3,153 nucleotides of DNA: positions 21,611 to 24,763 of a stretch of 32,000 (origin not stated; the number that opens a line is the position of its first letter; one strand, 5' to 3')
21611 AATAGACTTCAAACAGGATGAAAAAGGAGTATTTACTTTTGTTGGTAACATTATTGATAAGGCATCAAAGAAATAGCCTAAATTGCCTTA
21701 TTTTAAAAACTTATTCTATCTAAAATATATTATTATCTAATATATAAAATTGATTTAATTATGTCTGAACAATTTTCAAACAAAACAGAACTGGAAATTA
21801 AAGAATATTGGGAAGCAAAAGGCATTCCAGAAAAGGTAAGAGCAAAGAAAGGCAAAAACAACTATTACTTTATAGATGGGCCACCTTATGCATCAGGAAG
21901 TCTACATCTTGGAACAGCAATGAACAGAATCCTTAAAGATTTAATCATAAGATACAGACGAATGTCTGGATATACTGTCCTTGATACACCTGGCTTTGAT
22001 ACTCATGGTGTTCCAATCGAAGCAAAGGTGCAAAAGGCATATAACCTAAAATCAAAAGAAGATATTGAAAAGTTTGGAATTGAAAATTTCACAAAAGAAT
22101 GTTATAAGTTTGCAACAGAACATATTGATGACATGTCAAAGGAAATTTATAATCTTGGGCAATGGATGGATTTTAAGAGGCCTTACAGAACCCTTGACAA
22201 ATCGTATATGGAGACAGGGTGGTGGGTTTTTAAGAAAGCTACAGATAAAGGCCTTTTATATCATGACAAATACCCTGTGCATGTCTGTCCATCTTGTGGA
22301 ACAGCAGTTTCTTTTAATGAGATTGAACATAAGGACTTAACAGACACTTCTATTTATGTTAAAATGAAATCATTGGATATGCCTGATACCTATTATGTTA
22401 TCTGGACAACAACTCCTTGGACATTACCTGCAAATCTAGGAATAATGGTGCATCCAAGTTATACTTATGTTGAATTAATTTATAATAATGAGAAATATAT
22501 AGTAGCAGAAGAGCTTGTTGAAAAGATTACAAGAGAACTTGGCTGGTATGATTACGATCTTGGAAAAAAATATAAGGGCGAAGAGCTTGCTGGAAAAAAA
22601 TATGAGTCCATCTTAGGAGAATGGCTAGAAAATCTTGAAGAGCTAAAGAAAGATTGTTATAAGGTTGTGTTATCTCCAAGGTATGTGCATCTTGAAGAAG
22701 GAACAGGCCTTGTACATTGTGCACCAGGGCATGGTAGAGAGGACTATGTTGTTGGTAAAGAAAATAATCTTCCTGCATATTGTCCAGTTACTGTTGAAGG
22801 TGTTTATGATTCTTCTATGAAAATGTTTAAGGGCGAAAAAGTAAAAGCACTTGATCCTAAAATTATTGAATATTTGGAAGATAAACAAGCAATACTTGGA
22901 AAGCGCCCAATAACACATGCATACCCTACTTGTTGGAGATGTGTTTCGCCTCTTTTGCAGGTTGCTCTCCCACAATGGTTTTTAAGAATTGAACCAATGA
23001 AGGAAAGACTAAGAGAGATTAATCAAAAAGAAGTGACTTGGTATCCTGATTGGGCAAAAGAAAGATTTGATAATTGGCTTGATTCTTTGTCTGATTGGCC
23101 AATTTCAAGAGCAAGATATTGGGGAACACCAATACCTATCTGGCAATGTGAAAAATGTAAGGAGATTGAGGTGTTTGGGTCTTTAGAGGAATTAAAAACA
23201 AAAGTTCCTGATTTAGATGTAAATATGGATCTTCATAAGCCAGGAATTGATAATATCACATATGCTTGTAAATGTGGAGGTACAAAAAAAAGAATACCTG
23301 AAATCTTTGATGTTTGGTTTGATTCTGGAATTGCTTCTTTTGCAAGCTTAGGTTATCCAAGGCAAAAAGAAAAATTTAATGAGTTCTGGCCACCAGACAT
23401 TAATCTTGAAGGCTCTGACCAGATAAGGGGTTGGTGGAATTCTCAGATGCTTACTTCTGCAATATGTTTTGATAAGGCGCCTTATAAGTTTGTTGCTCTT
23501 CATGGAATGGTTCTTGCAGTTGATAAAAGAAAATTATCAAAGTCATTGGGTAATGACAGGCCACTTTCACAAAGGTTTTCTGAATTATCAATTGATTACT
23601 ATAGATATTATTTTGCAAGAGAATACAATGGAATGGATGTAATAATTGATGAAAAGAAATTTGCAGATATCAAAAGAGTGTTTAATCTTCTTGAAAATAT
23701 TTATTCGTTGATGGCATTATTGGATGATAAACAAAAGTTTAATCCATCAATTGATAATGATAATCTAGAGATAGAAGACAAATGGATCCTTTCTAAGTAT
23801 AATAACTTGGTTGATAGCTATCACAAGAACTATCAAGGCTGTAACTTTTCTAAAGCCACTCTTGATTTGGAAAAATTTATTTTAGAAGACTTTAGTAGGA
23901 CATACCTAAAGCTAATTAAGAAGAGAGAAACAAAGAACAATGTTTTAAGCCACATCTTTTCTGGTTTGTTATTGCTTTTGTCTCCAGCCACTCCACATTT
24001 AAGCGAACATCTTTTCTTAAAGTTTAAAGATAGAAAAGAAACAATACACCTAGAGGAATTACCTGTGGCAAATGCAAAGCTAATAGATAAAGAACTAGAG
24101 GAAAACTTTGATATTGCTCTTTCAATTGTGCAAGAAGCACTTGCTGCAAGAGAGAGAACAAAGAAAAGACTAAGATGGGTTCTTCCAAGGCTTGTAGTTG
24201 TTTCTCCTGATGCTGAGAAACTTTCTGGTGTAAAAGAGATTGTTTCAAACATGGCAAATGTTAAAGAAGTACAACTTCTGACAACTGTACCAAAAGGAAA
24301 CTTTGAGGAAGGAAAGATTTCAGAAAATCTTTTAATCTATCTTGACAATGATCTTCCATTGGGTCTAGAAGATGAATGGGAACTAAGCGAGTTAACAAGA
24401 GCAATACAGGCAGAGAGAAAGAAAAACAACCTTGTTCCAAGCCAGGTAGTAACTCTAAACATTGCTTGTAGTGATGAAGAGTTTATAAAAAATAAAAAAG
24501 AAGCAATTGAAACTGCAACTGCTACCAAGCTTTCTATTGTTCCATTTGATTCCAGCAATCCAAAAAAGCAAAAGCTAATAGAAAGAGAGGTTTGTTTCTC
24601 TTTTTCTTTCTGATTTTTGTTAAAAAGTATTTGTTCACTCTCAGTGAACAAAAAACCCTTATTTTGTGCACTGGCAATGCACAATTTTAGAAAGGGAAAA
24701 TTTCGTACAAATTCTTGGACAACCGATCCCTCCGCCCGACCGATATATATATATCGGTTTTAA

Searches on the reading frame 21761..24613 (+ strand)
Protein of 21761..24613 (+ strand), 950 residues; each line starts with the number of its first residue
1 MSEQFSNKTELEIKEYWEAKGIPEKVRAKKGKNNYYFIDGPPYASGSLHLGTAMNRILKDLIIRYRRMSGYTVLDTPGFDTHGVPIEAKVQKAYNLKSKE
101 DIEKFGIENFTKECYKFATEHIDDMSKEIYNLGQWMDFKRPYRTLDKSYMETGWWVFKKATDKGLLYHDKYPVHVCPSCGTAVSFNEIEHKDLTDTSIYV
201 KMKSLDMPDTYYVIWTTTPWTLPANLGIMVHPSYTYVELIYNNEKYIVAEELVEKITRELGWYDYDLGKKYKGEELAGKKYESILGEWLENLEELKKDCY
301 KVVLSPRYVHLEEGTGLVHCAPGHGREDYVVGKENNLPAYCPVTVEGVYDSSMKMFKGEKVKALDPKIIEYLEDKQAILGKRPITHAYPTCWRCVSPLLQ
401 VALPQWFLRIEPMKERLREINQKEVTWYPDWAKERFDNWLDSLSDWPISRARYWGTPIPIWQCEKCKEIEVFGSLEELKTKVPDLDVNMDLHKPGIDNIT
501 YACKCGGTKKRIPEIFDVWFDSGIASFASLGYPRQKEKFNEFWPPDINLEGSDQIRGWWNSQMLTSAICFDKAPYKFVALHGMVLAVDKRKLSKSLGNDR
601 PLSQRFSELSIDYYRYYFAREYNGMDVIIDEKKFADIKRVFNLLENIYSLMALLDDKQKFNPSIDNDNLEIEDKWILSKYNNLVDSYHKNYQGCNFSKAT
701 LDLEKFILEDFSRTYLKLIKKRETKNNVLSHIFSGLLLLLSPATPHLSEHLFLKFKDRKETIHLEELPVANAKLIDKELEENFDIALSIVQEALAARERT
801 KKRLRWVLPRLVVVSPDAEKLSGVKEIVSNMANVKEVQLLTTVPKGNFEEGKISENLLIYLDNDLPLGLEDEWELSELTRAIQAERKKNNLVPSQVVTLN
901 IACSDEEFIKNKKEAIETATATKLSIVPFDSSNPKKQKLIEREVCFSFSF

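Call 10: search_protein_families(library=pfam, proteins=[window:21761-24613:+], max_evalue=0.01)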
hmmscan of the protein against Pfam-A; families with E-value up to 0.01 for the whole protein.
window:21761-24613:+ (950 aa): 4 families
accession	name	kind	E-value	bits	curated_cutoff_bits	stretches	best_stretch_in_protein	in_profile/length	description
PF00133.28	tRNA-synt_1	-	2.3e-112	376.2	22.7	1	14-627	3-411/414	tRNA synthetases class I (I, L, M and V)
PF08264.19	Anticodon_1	-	8.8e-28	97.5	25.1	1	673-802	1-138/148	Anticodon-binding domain of tRNA ligase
PF09334.17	tRNA-synt_1g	-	6.6e-22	78.3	20.1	3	42-104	8-69/391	tRNA synthetases class I (M)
PF01406.26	tRNA-synt_1e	-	0.00059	19.7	27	0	551-621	214-283/301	tRNA synthetases class I (C) catalytic domain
